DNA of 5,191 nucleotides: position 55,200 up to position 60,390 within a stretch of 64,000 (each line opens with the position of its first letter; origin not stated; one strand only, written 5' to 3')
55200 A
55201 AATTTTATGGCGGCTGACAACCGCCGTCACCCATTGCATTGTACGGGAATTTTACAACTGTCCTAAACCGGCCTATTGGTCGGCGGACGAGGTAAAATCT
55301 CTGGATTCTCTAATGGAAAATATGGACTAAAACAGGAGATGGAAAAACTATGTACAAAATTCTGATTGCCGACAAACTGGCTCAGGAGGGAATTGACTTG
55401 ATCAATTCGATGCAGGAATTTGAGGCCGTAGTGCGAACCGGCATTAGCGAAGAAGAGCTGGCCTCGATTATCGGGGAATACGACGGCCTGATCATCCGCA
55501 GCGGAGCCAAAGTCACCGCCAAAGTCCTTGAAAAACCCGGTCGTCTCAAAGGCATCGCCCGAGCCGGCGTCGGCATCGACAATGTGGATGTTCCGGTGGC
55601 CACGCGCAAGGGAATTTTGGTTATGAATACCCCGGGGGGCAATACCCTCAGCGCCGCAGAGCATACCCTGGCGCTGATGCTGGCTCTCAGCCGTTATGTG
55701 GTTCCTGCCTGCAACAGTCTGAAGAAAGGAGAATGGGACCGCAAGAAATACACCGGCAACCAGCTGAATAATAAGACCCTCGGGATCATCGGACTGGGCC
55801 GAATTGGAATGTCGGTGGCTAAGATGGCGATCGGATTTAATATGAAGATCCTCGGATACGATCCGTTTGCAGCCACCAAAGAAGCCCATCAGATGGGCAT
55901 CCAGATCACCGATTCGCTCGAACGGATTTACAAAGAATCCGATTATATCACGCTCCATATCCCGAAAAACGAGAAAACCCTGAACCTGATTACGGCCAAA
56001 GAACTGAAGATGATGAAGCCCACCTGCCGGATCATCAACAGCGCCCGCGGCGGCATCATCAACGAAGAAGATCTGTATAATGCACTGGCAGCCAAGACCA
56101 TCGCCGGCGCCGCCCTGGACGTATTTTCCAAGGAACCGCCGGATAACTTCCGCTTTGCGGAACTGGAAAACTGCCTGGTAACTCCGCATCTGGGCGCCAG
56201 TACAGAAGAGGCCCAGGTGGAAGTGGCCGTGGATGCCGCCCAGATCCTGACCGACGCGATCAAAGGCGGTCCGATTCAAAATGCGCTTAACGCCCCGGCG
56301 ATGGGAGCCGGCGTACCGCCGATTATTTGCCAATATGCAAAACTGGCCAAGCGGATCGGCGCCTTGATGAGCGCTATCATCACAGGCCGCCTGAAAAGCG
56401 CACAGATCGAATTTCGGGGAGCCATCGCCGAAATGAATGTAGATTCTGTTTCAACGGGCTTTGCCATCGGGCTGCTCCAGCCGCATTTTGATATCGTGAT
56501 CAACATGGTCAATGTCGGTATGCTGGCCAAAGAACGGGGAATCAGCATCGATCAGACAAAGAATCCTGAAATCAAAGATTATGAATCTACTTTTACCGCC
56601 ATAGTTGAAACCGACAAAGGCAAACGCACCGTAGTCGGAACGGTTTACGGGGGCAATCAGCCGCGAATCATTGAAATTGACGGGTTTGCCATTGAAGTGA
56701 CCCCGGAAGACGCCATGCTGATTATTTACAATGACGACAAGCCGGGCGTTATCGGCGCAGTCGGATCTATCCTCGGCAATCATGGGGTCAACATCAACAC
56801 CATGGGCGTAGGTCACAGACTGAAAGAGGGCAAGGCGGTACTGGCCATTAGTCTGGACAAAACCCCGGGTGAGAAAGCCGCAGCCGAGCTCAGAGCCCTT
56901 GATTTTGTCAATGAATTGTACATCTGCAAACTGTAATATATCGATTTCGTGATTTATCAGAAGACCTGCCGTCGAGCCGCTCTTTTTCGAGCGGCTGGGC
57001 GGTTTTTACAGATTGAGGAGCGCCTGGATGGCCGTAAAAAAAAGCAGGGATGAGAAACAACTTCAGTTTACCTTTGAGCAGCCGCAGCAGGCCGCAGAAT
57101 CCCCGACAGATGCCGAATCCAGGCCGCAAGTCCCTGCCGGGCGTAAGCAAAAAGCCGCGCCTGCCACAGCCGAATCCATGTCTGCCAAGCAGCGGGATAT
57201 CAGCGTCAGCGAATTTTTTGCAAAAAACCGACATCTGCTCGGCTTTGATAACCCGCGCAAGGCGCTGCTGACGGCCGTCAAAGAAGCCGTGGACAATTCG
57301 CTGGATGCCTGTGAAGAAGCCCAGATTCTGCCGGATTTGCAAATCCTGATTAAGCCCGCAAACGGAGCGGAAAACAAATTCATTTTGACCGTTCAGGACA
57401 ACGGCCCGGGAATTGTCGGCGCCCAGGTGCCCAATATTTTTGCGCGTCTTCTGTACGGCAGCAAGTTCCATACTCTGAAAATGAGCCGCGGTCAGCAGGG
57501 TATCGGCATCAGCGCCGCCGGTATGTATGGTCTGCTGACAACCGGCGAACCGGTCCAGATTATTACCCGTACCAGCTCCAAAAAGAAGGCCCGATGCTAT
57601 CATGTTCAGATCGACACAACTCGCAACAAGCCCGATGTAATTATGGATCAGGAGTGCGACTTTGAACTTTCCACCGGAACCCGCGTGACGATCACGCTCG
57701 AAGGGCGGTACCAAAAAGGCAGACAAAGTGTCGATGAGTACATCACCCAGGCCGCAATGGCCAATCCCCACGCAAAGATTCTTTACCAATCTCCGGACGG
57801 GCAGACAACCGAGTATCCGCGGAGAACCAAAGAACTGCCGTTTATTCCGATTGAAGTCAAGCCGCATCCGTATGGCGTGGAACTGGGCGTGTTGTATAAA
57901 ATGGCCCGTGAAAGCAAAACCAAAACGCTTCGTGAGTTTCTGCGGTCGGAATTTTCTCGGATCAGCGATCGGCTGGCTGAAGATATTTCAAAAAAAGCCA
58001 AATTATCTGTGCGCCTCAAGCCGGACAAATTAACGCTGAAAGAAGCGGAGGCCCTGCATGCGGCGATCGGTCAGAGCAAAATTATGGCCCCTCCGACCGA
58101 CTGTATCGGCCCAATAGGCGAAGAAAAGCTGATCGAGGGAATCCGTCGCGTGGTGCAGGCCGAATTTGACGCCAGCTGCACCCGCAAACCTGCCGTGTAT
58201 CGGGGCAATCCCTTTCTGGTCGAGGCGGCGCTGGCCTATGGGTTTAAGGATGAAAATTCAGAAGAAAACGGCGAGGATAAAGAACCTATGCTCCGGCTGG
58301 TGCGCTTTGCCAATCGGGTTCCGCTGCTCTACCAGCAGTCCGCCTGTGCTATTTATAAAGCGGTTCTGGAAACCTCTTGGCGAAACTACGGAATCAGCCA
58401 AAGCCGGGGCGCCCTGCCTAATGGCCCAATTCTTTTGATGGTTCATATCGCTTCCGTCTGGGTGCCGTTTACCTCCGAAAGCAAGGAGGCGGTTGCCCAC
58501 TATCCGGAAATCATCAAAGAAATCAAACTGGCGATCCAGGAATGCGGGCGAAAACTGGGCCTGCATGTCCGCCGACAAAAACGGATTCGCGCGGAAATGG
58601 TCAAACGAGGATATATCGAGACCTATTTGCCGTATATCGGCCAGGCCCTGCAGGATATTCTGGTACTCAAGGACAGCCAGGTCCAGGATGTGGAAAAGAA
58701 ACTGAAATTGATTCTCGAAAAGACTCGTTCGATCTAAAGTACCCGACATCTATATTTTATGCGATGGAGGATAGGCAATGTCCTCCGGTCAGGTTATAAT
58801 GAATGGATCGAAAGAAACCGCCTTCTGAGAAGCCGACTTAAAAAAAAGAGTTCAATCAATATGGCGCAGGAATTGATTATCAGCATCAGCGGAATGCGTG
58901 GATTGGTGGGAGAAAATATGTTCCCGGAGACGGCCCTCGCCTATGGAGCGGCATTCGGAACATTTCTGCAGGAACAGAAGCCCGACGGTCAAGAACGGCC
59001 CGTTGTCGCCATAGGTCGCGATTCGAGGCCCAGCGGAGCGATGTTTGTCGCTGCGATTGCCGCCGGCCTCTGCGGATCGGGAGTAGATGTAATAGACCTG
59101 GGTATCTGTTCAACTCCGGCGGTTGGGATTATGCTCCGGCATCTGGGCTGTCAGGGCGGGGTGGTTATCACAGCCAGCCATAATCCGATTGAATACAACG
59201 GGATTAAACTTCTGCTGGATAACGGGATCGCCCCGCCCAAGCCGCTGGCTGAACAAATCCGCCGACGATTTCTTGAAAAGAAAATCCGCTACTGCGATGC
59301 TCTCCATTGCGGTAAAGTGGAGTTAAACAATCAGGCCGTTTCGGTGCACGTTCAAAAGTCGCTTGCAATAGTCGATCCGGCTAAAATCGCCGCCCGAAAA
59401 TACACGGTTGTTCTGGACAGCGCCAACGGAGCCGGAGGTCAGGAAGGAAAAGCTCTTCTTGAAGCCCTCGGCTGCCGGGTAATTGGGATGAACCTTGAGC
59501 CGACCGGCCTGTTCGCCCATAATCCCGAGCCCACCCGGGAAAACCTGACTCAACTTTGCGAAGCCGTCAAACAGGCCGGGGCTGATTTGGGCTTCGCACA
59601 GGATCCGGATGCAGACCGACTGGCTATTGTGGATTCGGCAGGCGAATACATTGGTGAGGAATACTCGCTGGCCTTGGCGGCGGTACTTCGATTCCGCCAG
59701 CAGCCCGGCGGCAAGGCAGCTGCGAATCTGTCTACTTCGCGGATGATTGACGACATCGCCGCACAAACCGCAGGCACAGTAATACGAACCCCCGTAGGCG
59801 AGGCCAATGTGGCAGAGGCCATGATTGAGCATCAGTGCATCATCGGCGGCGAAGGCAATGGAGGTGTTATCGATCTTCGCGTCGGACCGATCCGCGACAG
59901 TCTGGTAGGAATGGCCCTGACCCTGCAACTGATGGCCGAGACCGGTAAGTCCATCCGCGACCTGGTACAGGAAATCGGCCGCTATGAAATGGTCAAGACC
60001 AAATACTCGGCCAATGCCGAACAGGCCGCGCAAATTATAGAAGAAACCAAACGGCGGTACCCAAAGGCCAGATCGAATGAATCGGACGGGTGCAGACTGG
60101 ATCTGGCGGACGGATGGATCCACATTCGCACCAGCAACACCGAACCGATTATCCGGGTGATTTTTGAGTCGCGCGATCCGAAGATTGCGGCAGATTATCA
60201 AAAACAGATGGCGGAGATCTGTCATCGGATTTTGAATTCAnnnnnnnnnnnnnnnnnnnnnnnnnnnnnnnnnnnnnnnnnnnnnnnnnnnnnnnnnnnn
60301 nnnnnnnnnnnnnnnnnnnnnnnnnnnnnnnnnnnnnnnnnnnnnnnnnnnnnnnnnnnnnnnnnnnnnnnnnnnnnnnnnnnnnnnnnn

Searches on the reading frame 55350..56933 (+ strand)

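Call 33: search_protein_families(library=pfam, proteins=[window:55350-56933:+], max_evalue=0.00001)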
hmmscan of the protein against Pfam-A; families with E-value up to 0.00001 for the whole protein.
window:55350-56933:+ (528 aa): 5 families
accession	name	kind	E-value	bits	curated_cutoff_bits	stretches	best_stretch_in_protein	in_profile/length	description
PF02826.25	2-Hacid_dh_C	-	2.8e-57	193.4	25.1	1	107-282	1-178/178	D-isomer specific 2-hydroxyacid dehydrogenase, NAD binding domain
PF00389.36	2-Hacid_dh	-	1.4e-35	122.3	24.6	1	4-314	1-134/134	D-isomer specific 2-hydroxyacid dehydrogenase, catalytic domain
PF19304.4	PGDH_inter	-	5.8e-25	88.1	27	1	328-443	4-118/119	D-3-phosphoglycerate dehydrogenase intervening domain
PF01842.31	ACT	-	6.9e-08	32.6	27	1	456-518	2-65/66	ACT domain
PF03446.21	NAD_binding_2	-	4.1e-06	27.3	21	1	144-251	2-112/161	NAD binding domain of 6-phosphogluconate dehydrogenase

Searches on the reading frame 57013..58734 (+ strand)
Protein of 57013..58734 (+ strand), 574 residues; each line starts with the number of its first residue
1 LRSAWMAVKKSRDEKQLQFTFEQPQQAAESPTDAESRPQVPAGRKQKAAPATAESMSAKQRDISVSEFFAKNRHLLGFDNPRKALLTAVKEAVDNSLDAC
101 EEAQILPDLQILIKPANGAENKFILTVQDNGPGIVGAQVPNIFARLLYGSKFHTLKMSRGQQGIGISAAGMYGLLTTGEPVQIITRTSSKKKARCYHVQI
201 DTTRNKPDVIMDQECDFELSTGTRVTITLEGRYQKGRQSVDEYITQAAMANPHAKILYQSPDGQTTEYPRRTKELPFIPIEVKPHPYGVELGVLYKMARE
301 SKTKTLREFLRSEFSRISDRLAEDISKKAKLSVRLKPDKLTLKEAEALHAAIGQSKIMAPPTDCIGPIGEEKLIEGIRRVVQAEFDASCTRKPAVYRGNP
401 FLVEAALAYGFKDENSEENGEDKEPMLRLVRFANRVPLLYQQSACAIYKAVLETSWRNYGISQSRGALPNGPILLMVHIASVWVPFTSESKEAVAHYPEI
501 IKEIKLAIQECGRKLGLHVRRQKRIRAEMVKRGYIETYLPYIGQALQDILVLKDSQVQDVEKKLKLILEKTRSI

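Call 33: search_protein_families(library=pfam, proteins=[window:57013-58734:+], max_evalue=0.00001)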
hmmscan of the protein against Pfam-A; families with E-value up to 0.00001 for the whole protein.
window:57013-58734:+ (574 aa): 3 families
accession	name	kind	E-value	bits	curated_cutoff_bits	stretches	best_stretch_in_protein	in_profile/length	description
PF09239.17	Topo-VIb_trans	-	8.4e-56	188.6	24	1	360-528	1-156/159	Topoisomerase VI B subunit, transducer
PF13589.12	HATPase_c_3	-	3.9e-09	37.1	25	1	87-208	5-113/137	Histidine kinase-, DNA gyrase B-, and HSP90-like ATPase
PF02518.31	HATPase_c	-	8.2e-09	36.3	26.4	1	83-201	4-94/111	Histidine kinase-, DNA gyrase B-, and HSP90-like ATPase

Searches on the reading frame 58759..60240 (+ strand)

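Call 33: search_protein_families(library=pfam, proteins=[window:58759-60240:+], max_evalue=0.00001)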
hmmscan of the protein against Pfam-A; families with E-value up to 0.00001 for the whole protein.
window:58759-60240:+ (494 aa): 4 families
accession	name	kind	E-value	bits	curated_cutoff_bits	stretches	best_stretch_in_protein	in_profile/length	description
PF02878.22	PGM_PMM_I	-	1.4e-38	132.2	22.5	1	44-174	7-134/138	Phosphoglucomutase/phosphomannomutase, alpha/beta/alpha domain I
PF02879.22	PGM_PMM_II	-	7.2e-25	88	29.3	1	197-295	3-103/103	Phosphoglucomutase/phosphomannomutase, alpha/beta/alpha domain II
PF02880.22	PGM_PMM_III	-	6.9e-21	75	20.7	1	304-406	6-112/115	Phosphoglucomutase/phosphomannomutase, alpha/beta/alpha domain III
PF00408.26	PGM_PMM_IV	-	1.9e-09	37.9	23.1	1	435-486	16-67/68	Phosphoglucomutase/phosphomannomutase, C-terminal domain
